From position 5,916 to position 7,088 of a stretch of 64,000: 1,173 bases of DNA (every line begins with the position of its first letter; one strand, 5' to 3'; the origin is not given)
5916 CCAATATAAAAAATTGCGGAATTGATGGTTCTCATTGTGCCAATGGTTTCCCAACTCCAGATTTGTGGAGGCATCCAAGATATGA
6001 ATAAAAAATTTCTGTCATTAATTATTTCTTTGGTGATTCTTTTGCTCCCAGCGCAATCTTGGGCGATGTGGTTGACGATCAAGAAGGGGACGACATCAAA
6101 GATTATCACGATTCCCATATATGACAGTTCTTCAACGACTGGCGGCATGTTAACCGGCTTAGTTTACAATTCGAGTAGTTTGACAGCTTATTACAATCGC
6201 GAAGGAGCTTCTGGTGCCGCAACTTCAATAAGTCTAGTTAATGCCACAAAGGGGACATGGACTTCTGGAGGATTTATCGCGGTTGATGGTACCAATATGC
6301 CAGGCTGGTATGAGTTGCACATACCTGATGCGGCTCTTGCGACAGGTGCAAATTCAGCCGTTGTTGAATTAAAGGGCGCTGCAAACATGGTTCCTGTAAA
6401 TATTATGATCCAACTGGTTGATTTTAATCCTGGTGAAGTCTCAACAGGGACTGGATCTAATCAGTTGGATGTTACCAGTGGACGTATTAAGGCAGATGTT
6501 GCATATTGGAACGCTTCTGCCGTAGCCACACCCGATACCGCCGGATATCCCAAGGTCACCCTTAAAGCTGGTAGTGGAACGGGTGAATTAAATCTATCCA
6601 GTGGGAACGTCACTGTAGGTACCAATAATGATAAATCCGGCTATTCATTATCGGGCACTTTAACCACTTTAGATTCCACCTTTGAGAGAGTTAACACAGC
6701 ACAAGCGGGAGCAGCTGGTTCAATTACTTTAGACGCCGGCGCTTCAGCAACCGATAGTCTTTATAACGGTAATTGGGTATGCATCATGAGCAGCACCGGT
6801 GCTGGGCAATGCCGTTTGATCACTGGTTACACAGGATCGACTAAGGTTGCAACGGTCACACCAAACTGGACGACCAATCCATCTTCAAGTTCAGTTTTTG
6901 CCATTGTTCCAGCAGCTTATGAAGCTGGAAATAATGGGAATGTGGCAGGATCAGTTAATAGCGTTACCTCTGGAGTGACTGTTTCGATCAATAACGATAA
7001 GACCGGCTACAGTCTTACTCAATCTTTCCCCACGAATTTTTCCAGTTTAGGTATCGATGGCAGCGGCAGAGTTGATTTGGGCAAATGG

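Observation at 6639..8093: Near-identical 282-bp tandem-type duplication and multiple shorter repeat modules inside the large beta-repeat protein gene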

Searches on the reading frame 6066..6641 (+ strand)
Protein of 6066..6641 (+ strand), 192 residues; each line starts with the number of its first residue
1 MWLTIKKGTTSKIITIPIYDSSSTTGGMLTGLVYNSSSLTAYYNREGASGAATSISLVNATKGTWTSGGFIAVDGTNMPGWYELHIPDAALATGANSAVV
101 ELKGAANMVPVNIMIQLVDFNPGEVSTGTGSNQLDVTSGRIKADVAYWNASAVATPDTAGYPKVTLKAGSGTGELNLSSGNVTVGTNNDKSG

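Call 48: search_solved_structures(query=A2, max_evalue=1)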
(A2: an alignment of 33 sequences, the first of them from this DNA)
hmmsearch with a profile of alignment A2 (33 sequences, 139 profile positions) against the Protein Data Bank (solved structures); distinct sequences matched with E-value up to 1: 5.
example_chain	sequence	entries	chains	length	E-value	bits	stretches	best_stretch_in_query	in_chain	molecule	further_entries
2l8b_A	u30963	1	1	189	0.23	14.5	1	4-46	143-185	Protein traI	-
9f0z_H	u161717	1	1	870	0.27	14.2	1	4-52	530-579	Multifunctional conjugation protein TraI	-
9has_AA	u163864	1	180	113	0.28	14.2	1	21-62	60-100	coat protein of ssRNA phage ESO003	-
5n8o_A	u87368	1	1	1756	0.62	13.1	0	4-52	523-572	DNA helicase I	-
9f0x_H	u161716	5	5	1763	0.62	13.1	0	4-52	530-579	Multifunctional conjugation protein TraI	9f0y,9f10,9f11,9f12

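Call 49: predict_structure(alignment_id=A2)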
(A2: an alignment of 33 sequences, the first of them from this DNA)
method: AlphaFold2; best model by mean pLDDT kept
length: 192 residues; sequences in the alignment: 33
mean_pLDDT: 83.3   pTM: 0.65
mean pLDDT of the five models: 83.3, 82.9, 82.8, 81.8, 81.7
residues with pLDDT >= 90: 118; 70-90: 11; 50-70: 55; < 50: 8
segments of 3 or more residues with pLDDT < 50: 130-133
pLDDT, mean of each block of 10 residues (from residue 1): 96 98 97 97 95 98 98 97 98 97 98 97 65 52 57 65 60 59 63 59
secondary structure, 60 per line:
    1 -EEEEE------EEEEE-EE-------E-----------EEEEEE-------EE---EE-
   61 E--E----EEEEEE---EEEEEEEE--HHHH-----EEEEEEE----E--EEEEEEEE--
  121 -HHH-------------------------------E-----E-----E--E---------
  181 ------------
elements in order: E2-6 E13-17 E40-45 E69-74 E78-85 H88-91 E97-103 E111-118
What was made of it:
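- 6066..6419 (+): N-terminal Ig-like beta-sandwich domain (aa 24-141). AlphaFold2 pLDDT about 97 over residues 1-120 of the model (call 49).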

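Call 51: fold_search(model_id=the predicted structure, library=pdb)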
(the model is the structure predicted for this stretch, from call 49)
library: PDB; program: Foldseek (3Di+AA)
matches with E <= 10: 1823; with E <= 0.001: 0
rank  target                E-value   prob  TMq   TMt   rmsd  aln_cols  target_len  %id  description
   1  7w14_E                1.2e-03  0.99  0.30  0.41   7.5       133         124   10  Coxsackievirus B3 at pH7.4 (VP3-234E) incubation with coxsackievirus and adenovirus receptor for 20min (released 2022-01-19)
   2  5f7f_A                2.0e-03  0.97  0.26  0.36   7.4       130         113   14  Human T-cell immunoglobulin and mucin domain protein 4 (hTIM-4) (released 2016-02-03)
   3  6ww5_D                3.8e-03  0.96  0.28  0.26   7.1       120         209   11  Structure of VcINDY-Na-Fab84 in nanodisc (released 2020-09-16)
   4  6igo_C                5.5e-03  0.98  0.33  0.46   5.9       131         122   16  Crystal structure of myelin protein zero-like protein 1 (MPZL1) (released 2018-11-28)
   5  9dlf_A                5.5e-03  0.98  0.29  0.46   6.9       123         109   13  Arabinosyltransferase AftB in complex with Fab_B3 (released 2025-06-25)
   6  5m6a_A                5.8e-03  0.99  0.33  0.30   6.5       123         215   14  Crystal structure of cardiotoxic Bence-Jones light chain dimer H9 (released 2017-11-15)
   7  6igt_A                6.1e-03  0.97  0.31  0.44   6.1       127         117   11  MPZL1 mutant - V145G, Q146K, P147T and G148S (released 2018-11-28)
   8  6ii4_F                6.1e-03  0.97  0.32  0.30   6.4       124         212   18  Crystal structure of H7 hemagglutinin from A/Anhui/1/2013 in complex with a human neutralizing antibody L4A-14 (released 2018-10-24)
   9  7ycn_F                6.1e-03  0.97  0.32  0.29   6.3       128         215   17  Crystal structure of SARS-CoV-2 Spike RBD in complex with IY-2A Fab (released 2023-02-01)
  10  9jzp_C                6.5e-03  1.00  0.35  0.32   4.8       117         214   11  Crystal structure of Nir2 C-terminal domain (released 2025-10-15)
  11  1cd0_A                6.5e-03  0.97  0.31  0.46   6.6       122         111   16  STRUCTURE OF HUMAN LAMDA-6 LIGHT CHAIN DIMER JTO (released 2000-03-06)
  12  9t3r_L                6.5e-03  0.93  0.27  0.40   7.2       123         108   15  Structure of human HER2 in complex with EPS232 Fab (released 2026-03-11)
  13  2w9l_B                6.5e-03  0.89  0.25  0.33   7.6       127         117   12  CANINE ADENOVIRUS TYPE 2 FIBRE HEAD IN COMPLEX WITH CAR DOMAIN D1 AND SIALIC ACID (released 2009-03-17)
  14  8iia                  6.9e-03  0.94  0.30  0.41   6.5       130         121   16  Crystal structure of the oligomeric state of the extracellular domain of human myelin protein zero(MPZ/P0) (released 2023-08-30)
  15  6igw                  7.8e-03  0.96  0.30  0.43   6.3       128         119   13  MPZL1 mutant - S86G, V145G, Q146K,P147T,G148S (released 2018-11-28)
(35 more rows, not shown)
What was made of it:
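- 6066..6419 (+): PDB matches are generic Ig V-set folds (call 51).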

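Call 62: fold_search(model_id=the predicted structure, library=viral)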
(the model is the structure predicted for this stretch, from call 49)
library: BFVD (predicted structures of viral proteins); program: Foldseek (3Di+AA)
matches with E <= 10: 521; with E <= 0.001: 9
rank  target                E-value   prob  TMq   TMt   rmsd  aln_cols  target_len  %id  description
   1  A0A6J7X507            4.4e-12  1.00  0.54  0.15  13.1       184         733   32  Uncharacterized protein [uncultured Caudovirales phage]
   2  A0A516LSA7            9.4e-07  1.00  0.45  0.20  11.6       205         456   19  (no name in the UniProt tables at hand)
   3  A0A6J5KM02            1.3e-06  1.00  0.39  0.32   4.1       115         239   25  Uncharacterized protein [uncultured Caudovirales phage]
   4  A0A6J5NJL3            1.7e-05  1.00  0.46  0.24  13.1       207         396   15  Tail protein [uncultured Caudovirales phage]
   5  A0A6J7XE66            3.7e-05  1.00  0.46  0.16  12.6       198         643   21  Uncharacterized protein [uncultured Caudovirales phage]
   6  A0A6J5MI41            6.8e-04  1.00  0.34  0.15   8.0       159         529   11  Uncharacterized protein [uncultured Caudovirales phage]
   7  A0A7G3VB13            7.2e-04  1.00  0.32  0.24   5.8       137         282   11  (no name in the UniProt tables at hand)
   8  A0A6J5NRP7            8.1e-04  1.00  0.35  0.22   4.7       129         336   16  Uncharacterized protein [uncultured Caudovirales phage]
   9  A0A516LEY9            9.7e-04  1.00  0.35  0.56   4.5       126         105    8  (no name in the UniProt tables at hand)
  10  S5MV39                1.7e-03  1.00  0.31  0.49   6.4       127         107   13  BppU N-terminal domain-containing protein [Sinorhizobium phage phiM12]
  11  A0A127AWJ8            2.0e-03  1.00  0.37  0.23   5.2       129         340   10  Uncharacterized protein [Bacillus phage SP-15]
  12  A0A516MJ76            2.1e-03  0.99  0.34  0.46   6.3       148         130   12  (no name in the UniProt tables at hand)
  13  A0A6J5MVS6            2.2e-03  1.00  0.32  0.51   5.6       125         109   12  Uncharacterized protein [uncultured Caudovirales phage]
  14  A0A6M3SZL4            3.0e-03  0.99  0.32  0.11   5.5       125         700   10  Minor tail protein [Microbacterium phage Truong]
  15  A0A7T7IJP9            3.0e-03  0.80  0.23  0.21  16.1       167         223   12  (no name in the UniProt tables at hand)
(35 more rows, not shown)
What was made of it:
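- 6066..6419 (+): BFVD matches are uncharacterised Caudovirales proteins, a 'Tail protein', a BppU N-terminal domain and minor tail proteins (call 62).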

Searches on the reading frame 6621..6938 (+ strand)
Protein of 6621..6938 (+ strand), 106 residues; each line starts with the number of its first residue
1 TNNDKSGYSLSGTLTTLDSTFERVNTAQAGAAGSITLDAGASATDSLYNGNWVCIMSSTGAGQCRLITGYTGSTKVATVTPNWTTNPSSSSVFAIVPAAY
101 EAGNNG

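Call 40: predict_structure(alignment_id=A1)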
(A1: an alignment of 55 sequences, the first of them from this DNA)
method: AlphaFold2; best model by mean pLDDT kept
length: 106 residues; sequences in the alignment: 55
mean_pLDDT: 86.1   pTM: 0.73
mean pLDDT of the five models: 86.1, 85.3, 85.0, 84.6, 83.8
residues with pLDDT >= 90: 75; 70-90: 5; 50-70: 19; < 50: 7
segments of 3 or more residues with pLDDT < 50: 11-14
pLDDT, mean of each block of 10 residues (from residue 1): 57 54 95 98 97 97 98 98 98 89 54
secondary structure, 60 per line:
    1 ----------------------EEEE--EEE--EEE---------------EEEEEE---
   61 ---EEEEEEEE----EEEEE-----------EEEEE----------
elements in order: E23-26 E29-31 E34-36 E52-57 E64-71 E76-80 E92-96
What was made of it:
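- On Phage tail fibre / receptor-binding protein: Only monomer domain models could be made (calls 40, 49).
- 6639..6920 (+): Repeat copy 1 (aa 215-308): GYSLSG linker plus beta-barrel domain B1 (core 6687-6905). AlphaFold2 core pLDDT 95-98 (call 40).
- B is a confident beta barrel (call 40).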

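Call 44: fold_search(model_id=the predicted structure, library=pdb)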
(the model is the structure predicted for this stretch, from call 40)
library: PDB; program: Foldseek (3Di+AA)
matches with E <= 10: 398; with E <= 0.001: 0
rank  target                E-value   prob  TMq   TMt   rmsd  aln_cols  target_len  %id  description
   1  6tba_7A               2.2e-02  1.00  0.57  0.23   3.1        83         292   16  Virion of native gene transfer agent (GTA) particle (released 2020-07-22)
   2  9n71_A                2.6e-02  1.00  0.52  0.24   3.9        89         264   17  Tail tube structure of Acinetobacter baumannii phage Mystique (released 2025-03-19)
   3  7sol_A                3.0e-02  1.00  0.50  0.06   3.1        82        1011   10  Crystal Structures of the bispecific ubiquitin/FAT10 activating enzyme, Uba6 (released 2022-11-02)
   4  8rk3_O                3.6e-02  1.00  0.55  0.23   3.5        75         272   17  Bacteriophage JBD30 baseplate - composite structure (released 2024-08-14)
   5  7sol_C                4.1e-02  1.00  0.51  0.07   2.9        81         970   10  Crystal Structures of the bispecific ubiquitin/FAT10 activating enzyme, Uba6 (released 2022-11-02)
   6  9qic                  1.1e-01  0.98  0.49  0.06   3.1        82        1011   10  Consensus structure of UBA6 (released 2025-10-29)
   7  9qim_B                1.6e-01  0.96  0.49  0.06   3.4        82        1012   11  Consensus structure of UBA6-BIRC6 (released 2025-10-29)
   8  9qiv_B                1.6e-01  0.94  0.48  0.07   3.5        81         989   14  Consensus structure of UBA6-BIRC6 (alternative conformation) (released 2025-10-29)
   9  9qhi_B                1.8e-01  0.96  0.50  0.07   3.1        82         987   10  Structure of UBA6-UbDha-BIRC6 trapped ternary complex (cluster 0) (released 2025-10-29)
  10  7pyv_B                2.3e-01  0.90  0.47  0.07   3.4        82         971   11  Crystal structure of human UBA6 in complex with the ubiquitin-like modifier FAT10 (released 2022-08-24)
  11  7pvn_A                2.6e-01  0.84  0.45  0.06   3.7        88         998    9  Crystal Structure of Human UBA6 in Complex with ATP (released 2022-08-31)
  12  9in6_M                2.6e-01  0.75  0.44  0.14   6.3        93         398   13  Capsid of Vibrio cholerae phage mature VP1 (released 2024-08-14)
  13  4ru4_A                2.7e-01  0.72  0.41  0.09   5.5        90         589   12  Crystal structure of the tailspike protein gp49 from Pseudomonas phage LKA1 (released 2015-11-18)
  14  4ru4_B                3.5e-01  0.63  0.41  0.09   5.7        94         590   10  Crystal structure of the tailspike protein gp49 from Pseudomonas phage LKA1 (released 2015-11-18)
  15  7pyv_A                3.7e-01  0.63  0.42  0.06   4.3        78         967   13  Crystal structure of human UBA6 in complex with the ubiquitin-like modifier FAT10 (released 2022-08-24)
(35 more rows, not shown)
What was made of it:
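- Structural matches of B to solved phage tail proteins are weak: E about 0.02, TM 0.5-0.57 (call 44).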

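Call 45: search_solved_structures(query=A1, max_evalue=1)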
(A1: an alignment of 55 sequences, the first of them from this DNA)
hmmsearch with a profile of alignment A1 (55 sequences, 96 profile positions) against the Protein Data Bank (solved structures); distinct sequences matched with E-value up to 1: 1.
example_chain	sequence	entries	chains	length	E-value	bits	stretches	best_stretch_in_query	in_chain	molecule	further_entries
2iu4_A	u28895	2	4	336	0.86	12.6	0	40-84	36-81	DIHYDROXYACETONE KINASE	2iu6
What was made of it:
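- Tried and rejected: PDB profile searches with the B and N-domain alignments gave only chance-level hits (calls 45, 48).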

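Call 63: search_protein_representatives(alignment_id=A1)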
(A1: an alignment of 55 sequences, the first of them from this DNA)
Query: 55 sequences, 96 profile positions. Proteins with E-value up to 0.001 (for the whole library): 23180; up to 1e-10: 11594; up to 1e-30: 2081. The best 150 are listed.
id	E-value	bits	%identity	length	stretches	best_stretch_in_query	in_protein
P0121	4.2e-253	834.3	-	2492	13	17-92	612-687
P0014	7.6e-211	698.8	-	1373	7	2-93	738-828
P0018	3.1e-194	645.6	-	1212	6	2-94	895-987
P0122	1.0e-165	554.2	-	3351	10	8-93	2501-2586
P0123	1.3e-158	531.4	-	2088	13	20-93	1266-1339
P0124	1.8e-157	527.7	-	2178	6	12-94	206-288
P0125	4.8e-152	510.3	-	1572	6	10-95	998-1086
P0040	1.0e-148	499.6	-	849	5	2-95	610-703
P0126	2.9e-138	466.2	-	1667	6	18-93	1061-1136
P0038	7.5e-138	464.8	-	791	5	8-94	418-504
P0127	1.1e-133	451.5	-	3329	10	14-91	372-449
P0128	5.3e-133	449.3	-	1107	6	10-93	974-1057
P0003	9.4e-130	438.9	-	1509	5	12-93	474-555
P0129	5.5e-129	436.4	-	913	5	9-93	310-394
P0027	5.4e-124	420.4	-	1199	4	12-94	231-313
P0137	1.0e-107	368.2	-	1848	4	15-94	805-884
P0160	1.5e-92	319.6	-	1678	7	15-93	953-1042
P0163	1.5e-91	316.4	-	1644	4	4-92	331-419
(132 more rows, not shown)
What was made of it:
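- Its profile hits 23,180 cluster representatives with up to 13 copies per protein (call 63).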

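Call 81: search_protein_families(library=pfam, proteins=[P0121, P0124, P0125, P0126, P0137], max_evalue=0.001)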
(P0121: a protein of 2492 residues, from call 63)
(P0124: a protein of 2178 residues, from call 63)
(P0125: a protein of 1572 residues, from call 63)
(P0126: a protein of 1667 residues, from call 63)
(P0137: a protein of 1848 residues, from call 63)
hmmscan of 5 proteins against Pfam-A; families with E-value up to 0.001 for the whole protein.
P0121 (2492 aa): 1 family
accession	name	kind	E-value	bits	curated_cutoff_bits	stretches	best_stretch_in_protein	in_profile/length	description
PF02014.22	Reeler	-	0.00064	20.7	21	0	1518-1566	15-62/131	Reeler domain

P0124 (2178 aa): 0 families

P0125 (1572 aa): 0 families

P0126 (1667 aa): 0 families

P0137 (1848 aa): 2 families
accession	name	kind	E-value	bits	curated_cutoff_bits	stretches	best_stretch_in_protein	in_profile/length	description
PF13550.12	Phage-tail_3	-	7.5e-09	36.1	23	1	943-1044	52-151/164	Putative phage tail protein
PF24801.1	FNIII-A_GpJ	-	1.3e-06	29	27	0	648-706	68-123/126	Tip attachment protein J,FNIII-A domain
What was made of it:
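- Closest known: Lambda-type tail tip and side fibres. Same: B domains also occur inside a gpJ-like protein elsewhere, P0137 (call 81).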

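Call 83: search_protein_families(library=pfam, proteins=[P0122, P0123, P0160, P0163], max_evalue=0.001)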
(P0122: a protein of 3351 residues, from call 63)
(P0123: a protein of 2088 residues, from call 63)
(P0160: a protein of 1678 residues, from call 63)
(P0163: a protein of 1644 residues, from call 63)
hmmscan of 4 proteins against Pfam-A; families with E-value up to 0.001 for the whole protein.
P0122 (3351 aa): 4 families
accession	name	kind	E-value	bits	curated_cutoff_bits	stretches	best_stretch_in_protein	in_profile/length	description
PF18276.7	TcA_TcB_BD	-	9.6e-111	369.9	25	1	2888-3177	2-287/287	Tc toxin complex TcA C-terminal TcB-binding domain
PF20220.3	ABC_toxin_N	-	2.6e-39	134.2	27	1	1690-1810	3-121/122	ABC toxin N-terminal region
PF18413.7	Neuraminidase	-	1.1e-28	100.5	25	1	1841-1962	1-129/171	Neuraminidase-like domain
PF03538.19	VRP1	-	7.3e-12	45.9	22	1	77-258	13-193/328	Salmonella virulence plasmid 28.1kDa A protein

P0123 (2088 aa): 1 family
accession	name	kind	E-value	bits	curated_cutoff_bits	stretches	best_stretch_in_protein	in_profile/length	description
PF09356.15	Phage_BR0599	-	0.0001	23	22.9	0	584-635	1-51/80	Phage conserved hypothetical protein BR0599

P0160 (1678 aa): 0 families

P0163 (1644 aa): 0 families
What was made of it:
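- On Phage tail fibre / receptor-binding protein: B domains occur in P0137, which has Phage-tail_3 and FNIII-A_GpJ domains, and in P0123, which has a Phage_BR0599 domain (calls 63, 81, 83).
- Closest known: Receptor-binding domains of Tc toxin TcA subunits. Same: A TcA-type protein (P0122, with VRP1, ABC_toxin_N, Neuraminidase-like and TcA_TcB_BD domains) carries 10 matches to the B-domain profile (calls 63, 83).
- These include a gpJ-like tail-tip protein (call 81), and a TcA toxin subunit and a Phage_BR0599 protein (call 83). B domains also occur in a secreted toxin component, TcA (call 83).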
